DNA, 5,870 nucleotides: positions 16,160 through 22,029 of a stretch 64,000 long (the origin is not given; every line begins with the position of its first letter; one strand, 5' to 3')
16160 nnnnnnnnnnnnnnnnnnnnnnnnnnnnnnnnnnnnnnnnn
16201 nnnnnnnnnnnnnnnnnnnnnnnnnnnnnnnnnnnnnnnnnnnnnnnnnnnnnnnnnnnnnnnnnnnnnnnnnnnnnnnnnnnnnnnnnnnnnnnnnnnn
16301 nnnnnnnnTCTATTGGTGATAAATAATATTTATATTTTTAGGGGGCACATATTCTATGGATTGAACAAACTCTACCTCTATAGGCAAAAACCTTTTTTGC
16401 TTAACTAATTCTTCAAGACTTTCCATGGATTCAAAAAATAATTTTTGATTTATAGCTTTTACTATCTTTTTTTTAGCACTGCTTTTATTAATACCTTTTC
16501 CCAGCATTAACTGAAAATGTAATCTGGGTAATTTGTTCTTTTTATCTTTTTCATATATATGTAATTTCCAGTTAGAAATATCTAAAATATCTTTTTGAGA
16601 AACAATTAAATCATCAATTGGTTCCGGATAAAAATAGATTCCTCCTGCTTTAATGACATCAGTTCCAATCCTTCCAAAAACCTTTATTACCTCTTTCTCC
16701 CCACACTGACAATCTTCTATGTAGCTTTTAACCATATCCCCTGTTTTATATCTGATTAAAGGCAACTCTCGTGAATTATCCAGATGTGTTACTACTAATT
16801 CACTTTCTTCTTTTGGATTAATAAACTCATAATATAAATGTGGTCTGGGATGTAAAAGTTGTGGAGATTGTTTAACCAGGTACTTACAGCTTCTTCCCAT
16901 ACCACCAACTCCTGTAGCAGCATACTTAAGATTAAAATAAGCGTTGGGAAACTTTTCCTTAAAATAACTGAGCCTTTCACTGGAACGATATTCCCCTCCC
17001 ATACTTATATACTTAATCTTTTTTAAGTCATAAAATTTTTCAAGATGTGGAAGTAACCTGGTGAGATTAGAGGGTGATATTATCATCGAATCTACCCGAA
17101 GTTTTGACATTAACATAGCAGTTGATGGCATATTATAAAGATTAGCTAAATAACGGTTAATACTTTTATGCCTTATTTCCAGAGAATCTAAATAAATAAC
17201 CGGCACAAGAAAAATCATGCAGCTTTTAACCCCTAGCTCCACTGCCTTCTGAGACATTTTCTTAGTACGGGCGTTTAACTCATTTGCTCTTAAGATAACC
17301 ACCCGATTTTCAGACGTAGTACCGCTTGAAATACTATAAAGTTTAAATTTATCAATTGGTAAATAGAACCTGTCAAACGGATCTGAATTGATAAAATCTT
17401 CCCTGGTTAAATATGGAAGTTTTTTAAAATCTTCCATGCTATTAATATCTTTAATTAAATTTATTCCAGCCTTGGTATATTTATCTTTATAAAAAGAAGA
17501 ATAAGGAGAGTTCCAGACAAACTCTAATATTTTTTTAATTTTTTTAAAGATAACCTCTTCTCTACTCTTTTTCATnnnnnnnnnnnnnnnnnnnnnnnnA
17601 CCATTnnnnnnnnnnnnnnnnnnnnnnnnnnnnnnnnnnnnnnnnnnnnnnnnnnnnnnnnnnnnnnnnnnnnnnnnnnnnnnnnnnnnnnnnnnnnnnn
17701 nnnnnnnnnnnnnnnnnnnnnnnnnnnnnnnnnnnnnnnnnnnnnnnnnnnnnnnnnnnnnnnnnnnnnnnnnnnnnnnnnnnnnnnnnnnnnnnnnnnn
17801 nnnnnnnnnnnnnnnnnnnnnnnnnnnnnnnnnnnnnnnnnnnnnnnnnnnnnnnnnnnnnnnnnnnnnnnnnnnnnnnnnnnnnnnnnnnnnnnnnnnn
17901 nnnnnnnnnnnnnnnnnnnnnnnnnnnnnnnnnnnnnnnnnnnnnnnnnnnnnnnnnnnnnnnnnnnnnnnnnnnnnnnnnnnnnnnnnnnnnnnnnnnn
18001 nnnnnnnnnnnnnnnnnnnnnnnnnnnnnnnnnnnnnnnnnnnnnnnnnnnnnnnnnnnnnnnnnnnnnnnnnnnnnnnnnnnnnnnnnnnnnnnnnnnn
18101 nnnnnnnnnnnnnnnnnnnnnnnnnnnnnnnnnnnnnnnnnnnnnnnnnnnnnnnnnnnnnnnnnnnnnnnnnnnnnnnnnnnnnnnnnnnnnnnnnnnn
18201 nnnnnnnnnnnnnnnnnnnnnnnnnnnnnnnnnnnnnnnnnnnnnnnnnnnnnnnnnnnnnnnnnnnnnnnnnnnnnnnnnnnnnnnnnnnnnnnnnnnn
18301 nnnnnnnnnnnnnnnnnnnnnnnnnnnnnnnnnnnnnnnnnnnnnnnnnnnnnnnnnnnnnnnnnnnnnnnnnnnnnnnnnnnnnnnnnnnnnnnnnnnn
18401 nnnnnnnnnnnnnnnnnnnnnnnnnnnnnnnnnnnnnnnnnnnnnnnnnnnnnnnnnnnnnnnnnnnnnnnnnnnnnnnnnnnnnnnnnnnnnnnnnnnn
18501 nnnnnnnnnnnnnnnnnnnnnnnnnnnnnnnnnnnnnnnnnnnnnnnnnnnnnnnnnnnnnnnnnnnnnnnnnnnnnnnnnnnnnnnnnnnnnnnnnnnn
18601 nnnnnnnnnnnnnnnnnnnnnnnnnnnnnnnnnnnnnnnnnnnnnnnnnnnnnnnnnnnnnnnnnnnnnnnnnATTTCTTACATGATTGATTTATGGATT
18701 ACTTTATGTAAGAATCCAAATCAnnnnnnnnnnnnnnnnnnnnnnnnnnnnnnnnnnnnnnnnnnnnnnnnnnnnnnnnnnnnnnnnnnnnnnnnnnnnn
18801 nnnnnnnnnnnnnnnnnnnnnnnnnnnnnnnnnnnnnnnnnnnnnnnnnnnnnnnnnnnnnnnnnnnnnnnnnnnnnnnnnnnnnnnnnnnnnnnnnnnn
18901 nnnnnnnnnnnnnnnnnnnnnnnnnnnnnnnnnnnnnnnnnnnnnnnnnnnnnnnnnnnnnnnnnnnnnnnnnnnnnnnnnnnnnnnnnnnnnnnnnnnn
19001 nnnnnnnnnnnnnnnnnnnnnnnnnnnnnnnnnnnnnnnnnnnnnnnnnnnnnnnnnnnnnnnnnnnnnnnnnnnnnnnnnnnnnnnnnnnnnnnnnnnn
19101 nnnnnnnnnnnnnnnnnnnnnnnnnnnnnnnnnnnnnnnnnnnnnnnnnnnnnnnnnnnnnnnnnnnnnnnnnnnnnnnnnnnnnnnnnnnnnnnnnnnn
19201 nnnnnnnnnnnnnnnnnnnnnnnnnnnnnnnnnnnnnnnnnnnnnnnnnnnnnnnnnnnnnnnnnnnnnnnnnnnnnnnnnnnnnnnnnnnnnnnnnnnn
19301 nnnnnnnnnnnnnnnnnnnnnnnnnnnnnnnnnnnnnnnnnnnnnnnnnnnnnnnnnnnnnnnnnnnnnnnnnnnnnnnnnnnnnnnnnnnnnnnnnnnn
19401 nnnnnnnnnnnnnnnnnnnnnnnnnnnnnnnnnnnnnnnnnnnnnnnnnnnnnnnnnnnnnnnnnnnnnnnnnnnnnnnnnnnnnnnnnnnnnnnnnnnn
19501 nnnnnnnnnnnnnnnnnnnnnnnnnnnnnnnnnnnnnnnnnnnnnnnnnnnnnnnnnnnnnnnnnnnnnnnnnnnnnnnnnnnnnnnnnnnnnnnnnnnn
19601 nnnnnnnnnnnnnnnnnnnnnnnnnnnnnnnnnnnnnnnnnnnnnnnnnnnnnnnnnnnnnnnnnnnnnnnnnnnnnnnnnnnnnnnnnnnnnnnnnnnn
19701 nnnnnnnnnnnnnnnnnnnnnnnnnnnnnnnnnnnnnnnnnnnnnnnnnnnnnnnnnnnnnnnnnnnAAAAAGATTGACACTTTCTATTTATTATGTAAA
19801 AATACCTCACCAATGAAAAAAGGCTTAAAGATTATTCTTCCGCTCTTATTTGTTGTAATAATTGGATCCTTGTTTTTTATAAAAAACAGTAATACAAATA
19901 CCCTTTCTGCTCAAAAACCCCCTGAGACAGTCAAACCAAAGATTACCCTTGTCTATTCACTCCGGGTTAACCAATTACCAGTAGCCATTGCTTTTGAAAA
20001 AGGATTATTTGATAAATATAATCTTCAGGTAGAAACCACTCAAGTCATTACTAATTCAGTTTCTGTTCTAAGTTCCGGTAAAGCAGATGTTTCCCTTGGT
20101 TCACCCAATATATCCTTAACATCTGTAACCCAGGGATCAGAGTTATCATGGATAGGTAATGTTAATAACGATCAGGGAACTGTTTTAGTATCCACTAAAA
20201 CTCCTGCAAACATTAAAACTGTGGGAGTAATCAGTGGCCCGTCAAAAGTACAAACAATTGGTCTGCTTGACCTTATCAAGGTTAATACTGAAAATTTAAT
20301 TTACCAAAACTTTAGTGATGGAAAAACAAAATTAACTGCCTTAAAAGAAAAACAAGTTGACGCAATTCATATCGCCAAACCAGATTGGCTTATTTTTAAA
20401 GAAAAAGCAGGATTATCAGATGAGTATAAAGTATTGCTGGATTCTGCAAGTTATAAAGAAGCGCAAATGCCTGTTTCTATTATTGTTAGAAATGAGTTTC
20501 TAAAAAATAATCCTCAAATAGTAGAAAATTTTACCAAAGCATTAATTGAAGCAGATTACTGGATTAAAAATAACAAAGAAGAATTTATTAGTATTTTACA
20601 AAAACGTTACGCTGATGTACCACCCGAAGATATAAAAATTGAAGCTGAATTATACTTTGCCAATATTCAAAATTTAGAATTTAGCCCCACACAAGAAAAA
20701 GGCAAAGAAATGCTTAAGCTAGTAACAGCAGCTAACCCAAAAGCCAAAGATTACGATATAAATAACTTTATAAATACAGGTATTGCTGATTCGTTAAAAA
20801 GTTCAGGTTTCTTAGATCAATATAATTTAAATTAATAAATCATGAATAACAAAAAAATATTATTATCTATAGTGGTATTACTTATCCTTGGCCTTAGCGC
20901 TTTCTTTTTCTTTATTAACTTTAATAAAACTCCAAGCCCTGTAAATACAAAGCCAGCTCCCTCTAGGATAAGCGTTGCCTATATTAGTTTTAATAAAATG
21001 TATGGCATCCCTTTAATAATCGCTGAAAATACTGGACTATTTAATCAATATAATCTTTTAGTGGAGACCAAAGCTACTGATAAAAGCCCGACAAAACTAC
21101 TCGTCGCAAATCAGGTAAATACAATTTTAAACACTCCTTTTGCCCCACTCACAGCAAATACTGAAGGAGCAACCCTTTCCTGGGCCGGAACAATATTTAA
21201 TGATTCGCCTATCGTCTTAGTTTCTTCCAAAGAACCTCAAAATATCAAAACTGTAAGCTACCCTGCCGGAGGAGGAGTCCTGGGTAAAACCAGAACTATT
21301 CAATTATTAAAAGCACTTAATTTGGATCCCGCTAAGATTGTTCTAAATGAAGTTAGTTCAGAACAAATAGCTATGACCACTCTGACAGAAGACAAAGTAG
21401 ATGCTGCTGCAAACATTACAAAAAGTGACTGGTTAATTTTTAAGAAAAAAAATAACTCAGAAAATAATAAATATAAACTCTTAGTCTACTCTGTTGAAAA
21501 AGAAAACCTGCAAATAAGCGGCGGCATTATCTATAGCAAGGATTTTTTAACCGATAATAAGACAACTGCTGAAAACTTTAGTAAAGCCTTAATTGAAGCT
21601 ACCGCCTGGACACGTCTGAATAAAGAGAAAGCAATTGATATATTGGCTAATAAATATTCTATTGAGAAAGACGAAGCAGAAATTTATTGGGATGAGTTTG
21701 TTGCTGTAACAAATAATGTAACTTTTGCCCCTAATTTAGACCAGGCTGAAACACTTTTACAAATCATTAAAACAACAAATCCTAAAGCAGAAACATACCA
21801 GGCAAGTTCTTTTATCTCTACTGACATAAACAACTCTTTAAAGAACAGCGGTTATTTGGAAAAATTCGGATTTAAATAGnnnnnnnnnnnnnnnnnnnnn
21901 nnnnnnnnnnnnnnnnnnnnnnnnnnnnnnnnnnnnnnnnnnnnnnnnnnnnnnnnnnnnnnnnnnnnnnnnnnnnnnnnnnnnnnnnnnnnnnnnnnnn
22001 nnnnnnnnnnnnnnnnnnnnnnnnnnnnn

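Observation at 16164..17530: Identical ~115-nt N-terminal block shared by three otherwise divergent PaaK-like ligase genes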

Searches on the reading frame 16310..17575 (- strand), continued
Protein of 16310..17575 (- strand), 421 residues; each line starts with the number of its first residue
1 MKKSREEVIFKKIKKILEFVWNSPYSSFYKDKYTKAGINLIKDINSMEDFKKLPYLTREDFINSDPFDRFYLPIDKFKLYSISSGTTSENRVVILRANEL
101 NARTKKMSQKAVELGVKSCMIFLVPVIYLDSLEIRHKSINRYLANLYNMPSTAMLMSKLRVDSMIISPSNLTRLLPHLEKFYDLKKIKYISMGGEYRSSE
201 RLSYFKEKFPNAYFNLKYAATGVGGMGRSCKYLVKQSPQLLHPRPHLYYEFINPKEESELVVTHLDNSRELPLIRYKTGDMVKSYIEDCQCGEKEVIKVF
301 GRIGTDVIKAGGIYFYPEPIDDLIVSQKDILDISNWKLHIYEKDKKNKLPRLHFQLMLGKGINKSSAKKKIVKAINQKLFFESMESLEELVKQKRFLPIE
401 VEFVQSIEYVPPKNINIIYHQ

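Call 46: fold_search(model_id=the predicted structure, library=pdb)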
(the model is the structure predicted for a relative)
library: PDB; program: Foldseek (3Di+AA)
matches with E <= 10: 1717; with E <= 0.001: 474
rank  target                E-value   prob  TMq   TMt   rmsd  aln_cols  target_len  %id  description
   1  2y27_A                1.9e-25  1.00  0.74  0.73   4.5       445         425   16  crystal structure of PaaK1 in complex with ATP from Burkholderia cenocepacia (released 2011-05-04)
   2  4rvo_D                5.6e-25  1.00  0.72  0.71   4.6       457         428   19  Crystal structure of a Putative Acyl-CoA ligase (BT_0428) from Bacteroides thetaiotaomicron VPI-5482 at 2.41 A resolut (released 2014-12-31)
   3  4r1m_A                6.0e-25  1.00  0.57  0.55  13.0       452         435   20  Crystal structure of a Putative Acyl-CoA ligase (BT_0428) from Bacteroides thetaiotaomicron VPI-5482 at 2.48 A resolut (released 2014-08-27)
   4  4r1l_C                6.3e-25  1.00  0.56  0.55  12.8       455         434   20  Crystal structure of a Putative Acyl-CoA ligase (BT_0428) from Bacteroides thetaiotaomicron VPI-5482 at 2.42 A resolut (released 2014-08-27)
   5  4rvo_B                6.7e-25  1.00  0.72  0.71   4.7       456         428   19  Crystal structure of a Putative Acyl-CoA ligase (BT_0428) from Bacteroides thetaiotaomicron VPI-5482 at 2.41 A resolut (released 2014-12-31)
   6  4r1m_B                8.1e-25  1.00  0.73  0.72   4.6       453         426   20  Crystal structure of a Putative Acyl-CoA ligase (BT_0428) from Bacteroides thetaiotaomicron VPI-5482 at 2.48 A resolut (released 2014-08-27)
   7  4rvn_D                9.7e-25  1.00  0.72  0.71   4.5       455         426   19  Crystal structure of a Putative Acyl-CoA ligase (BT_0428) from Bacteroides thetaiotaomicron VPI-5482 at 2.20 A resolut (released 2015-01-21)
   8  4r1m_C                1.8e-24  1.00  0.55  0.54  12.9       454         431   20  Crystal structure of a Putative Acyl-CoA ligase (BT_0428) from Bacteroides thetaiotaomicron VPI-5482 at 2.48 A resolut (released 2014-08-27)
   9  4r1m_D                2.8e-24  1.00  0.73  0.72   4.6       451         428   20  Crystal structure of a Putative Acyl-CoA ligase (BT_0428) from Bacteroides thetaiotaomicron VPI-5482 at 2.48 A resolut (released 2014-08-27)
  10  4r1l_A                2.8e-24  1.00  0.56  0.55  12.9       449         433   21  Crystal structure of a Putative Acyl-CoA ligase (BT_0428) from Bacteroides thetaiotaomicron VPI-5482 at 2.42 A resolut (released 2014-08-27)
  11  2y27_B                3.2e-24  1.00  0.75  0.74   4.6       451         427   17  crystal structure of PaaK1 in complex with ATP from Burkholderia cenocepacia (released 2011-05-04)
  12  2y4n_B                3.6e-24  1.00  0.72  0.72   4.8       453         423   16  PaaK1 in complex with phenylacetyl adenylate (released 2011-03-01)
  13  4rvn_B                9.4e-24  1.00  0.73  0.72   4.5       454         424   20  Crystal structure of a Putative Acyl-CoA ligase (BT_0428) from Bacteroides thetaiotaomicron VPI-5482 at 2.20 A resolut (released 2015-01-21)
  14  4r1l_D                1.4e-23  1.00  0.72  0.71   4.6       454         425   19  Crystal structure of a Putative Acyl-CoA ligase (BT_0428) from Bacteroides thetaiotaomicron VPI-5482 at 2.42 A resolut (released 2014-08-27)
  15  2y4n_A                2.3e-23  1.00  0.73  0.72   4.6       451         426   16  PaaK1 in complex with phenylacetyl adenylate (released 2011-03-01)
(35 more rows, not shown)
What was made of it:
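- Closest known: PaaK-type phenylacetate-CoA ligases. Same: The overall fold matches (TM 0.72-0.75, call 46).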

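Call 51: find_encoding_contigs(protein=P0009, flank=3000, max_places=2)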
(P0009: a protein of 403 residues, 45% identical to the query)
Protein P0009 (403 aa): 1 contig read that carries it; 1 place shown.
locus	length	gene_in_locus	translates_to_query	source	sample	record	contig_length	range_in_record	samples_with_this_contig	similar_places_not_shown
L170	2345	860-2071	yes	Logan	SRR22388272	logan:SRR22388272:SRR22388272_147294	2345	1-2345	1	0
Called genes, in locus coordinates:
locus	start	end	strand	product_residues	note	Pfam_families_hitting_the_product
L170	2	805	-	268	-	?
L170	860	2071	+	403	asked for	-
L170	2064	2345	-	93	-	?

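Call 52: find_encoding_contigs(protein=P0022, flank=10000, max_places=2)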
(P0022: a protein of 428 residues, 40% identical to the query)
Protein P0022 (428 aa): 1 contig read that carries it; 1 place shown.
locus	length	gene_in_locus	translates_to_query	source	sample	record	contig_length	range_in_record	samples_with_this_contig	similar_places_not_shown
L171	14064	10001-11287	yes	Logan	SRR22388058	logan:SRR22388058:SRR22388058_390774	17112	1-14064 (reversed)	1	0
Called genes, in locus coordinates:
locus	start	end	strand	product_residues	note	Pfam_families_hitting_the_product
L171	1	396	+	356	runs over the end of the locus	-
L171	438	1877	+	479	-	PF00512:HisKA, PF02518:HATPase_c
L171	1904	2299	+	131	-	PF00072:Response_reg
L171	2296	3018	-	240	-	-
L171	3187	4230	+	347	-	PF00044:Gp_dh_N, PF02800:Gp_dh_C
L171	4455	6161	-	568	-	-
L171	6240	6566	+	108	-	-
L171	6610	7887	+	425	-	-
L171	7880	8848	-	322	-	PF09084:NMT1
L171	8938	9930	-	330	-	PF13379:NMT1_2 (faint), PF09084:NMT1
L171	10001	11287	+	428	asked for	-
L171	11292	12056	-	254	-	PF00528:BPD_transp_1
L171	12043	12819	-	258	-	PF00005:ABC_tran, PF13304:AAA_21 (faint)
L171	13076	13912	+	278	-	PF01256:Carb_kinase, PF02110:HK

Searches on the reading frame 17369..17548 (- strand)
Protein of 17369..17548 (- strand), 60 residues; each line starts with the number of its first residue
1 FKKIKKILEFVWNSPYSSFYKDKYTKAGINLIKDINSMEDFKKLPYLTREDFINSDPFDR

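Call 27: find_related_loci(query=A2, collection=metagenome_contigs, flank=9000)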
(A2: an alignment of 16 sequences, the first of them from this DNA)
Query A2 (60 aa) in metagenome_contigs; peptide patterns used: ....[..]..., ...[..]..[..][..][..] (x = any residue, [..] = any of these).
600 stretches matched a pattern (row limit reached: there are more); 160 encode a relative of the query (tblastn E <= 1e-3); the best 80 are kept; 80 distinct loci.
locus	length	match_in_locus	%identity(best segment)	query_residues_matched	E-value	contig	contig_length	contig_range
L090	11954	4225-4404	85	1-60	1e-31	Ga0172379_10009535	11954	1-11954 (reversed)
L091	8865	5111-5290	75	1-60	1e-27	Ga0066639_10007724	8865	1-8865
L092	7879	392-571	68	1-60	7e-26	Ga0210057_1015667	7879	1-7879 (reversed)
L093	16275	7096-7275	85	1-60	2e-33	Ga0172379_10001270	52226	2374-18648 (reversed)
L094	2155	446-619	43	2-59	3e-14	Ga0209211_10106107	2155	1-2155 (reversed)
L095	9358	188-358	46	1-57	3e-13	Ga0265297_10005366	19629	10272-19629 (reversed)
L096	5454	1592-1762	44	1-57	5e-13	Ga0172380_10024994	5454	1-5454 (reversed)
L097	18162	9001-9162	48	3-56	1e-12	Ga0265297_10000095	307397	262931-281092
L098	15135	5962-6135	50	1-60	1e-11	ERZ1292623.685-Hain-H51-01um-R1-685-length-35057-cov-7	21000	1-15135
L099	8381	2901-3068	43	3-58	2e-11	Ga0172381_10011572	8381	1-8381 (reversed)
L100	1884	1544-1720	43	1-60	6e-11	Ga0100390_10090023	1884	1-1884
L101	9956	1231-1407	43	1-60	7e-11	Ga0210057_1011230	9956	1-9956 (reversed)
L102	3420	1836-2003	44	4-60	2e-10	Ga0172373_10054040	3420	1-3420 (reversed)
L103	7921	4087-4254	44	4-60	2e-10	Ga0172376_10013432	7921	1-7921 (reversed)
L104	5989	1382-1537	36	4-58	2e-10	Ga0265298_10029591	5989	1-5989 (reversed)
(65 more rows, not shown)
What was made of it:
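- Tried and rejected: Metagenome scan (call 27).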

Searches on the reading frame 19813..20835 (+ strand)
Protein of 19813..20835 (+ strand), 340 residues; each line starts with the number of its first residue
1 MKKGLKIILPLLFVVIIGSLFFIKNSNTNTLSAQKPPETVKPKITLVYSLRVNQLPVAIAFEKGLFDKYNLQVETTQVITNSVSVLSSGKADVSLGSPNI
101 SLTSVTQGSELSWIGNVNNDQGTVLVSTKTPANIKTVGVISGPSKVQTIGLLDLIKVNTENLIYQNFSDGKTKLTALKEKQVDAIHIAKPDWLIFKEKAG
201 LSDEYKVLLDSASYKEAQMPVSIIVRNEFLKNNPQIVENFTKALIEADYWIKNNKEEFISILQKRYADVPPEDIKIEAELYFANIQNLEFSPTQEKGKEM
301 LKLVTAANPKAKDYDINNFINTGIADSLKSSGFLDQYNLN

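Call 8: search_protein_families(library=pfam, proteins=[window:19813-20835:+], max_evalue=0.01)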
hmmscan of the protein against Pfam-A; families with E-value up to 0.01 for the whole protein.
window:19813-20835:+ (340 aa): 3 families
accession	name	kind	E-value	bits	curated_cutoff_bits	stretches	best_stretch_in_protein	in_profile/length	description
PF09084.16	NMT1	-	1.7e-08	35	20.5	1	53-255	3-213/216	NMT1/THI5 like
PF13379.11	NMT1_2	-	2.8e-06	27.8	24.7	0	177-255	168-241/252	NMT1-like family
PF04069.17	OpuAC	-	3.2e-05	24.1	21.2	1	174-245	163-234/257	Substrate binding domain of ABC-type glycine betaine transport system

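Call 10: search_protein_families(library=ncbifam, proteins=[window:19813-20835:+], max_evalue=0.1)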
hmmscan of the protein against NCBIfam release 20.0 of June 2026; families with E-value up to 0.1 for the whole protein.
window:19813-20835:+ (340 aa): 4 families
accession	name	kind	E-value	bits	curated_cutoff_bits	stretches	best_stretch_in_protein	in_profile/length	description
TIGR01728.1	SsuA_fam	subfamily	1.4e-19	70.4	163.5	2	174-275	143-239/290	aliphatic sulfonate ABC transporter substrate-binding protein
NF040735.1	SBP_SaoX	equivalog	3.6e-05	23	300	1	58-329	19-296/330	ABC transporter substrate-binding subunit SaoX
TIGR01729.1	taurine_ABC_bnd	equivalog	0.00049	19.6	304.25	1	201-249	161-211/300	taurine ABC transporter substrate-binding protein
TIGR00611.2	recf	equivalog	0.077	12.2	172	0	226-279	163-224/339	DNA replication/repair protein RecF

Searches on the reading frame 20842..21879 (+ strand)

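Call 8: search_protein_families(library=pfam, proteins=[window:20842-21879:+], max_evalue=0.01)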
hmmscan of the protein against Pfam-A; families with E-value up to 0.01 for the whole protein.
window:20842-21879:+ (345 aa): 2 families
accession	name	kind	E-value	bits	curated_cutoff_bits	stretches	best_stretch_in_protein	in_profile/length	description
PF09084.16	NMT1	-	5.2e-08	33.5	20.5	1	56-260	5-212/216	NMT1/THI5 like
PF13379.11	NMT1_2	-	0.0003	21.1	24.7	0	38-80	3-43/252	NMT1-like family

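Call 10: search_protein_families(library=ncbifam, proteins=[window:20842-21879:+], max_evalue=0.1)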
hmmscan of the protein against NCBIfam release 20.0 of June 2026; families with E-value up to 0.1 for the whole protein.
window:20842-21879:+ (345 aa): 2 families
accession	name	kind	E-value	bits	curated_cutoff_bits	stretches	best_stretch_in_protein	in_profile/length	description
TIGR01728.1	SsuA_fam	subfamily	7.7e-06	25.3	163.5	1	51-278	7-237/290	aliphatic sulfonate ABC transporter substrate-binding protein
NF009259.0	PRK12616.1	equivalog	0.034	13.7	390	1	253-339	177-257/270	bifunctional hydroxymethylpyrimidine kinase/phosphomethylpyrimidine kinase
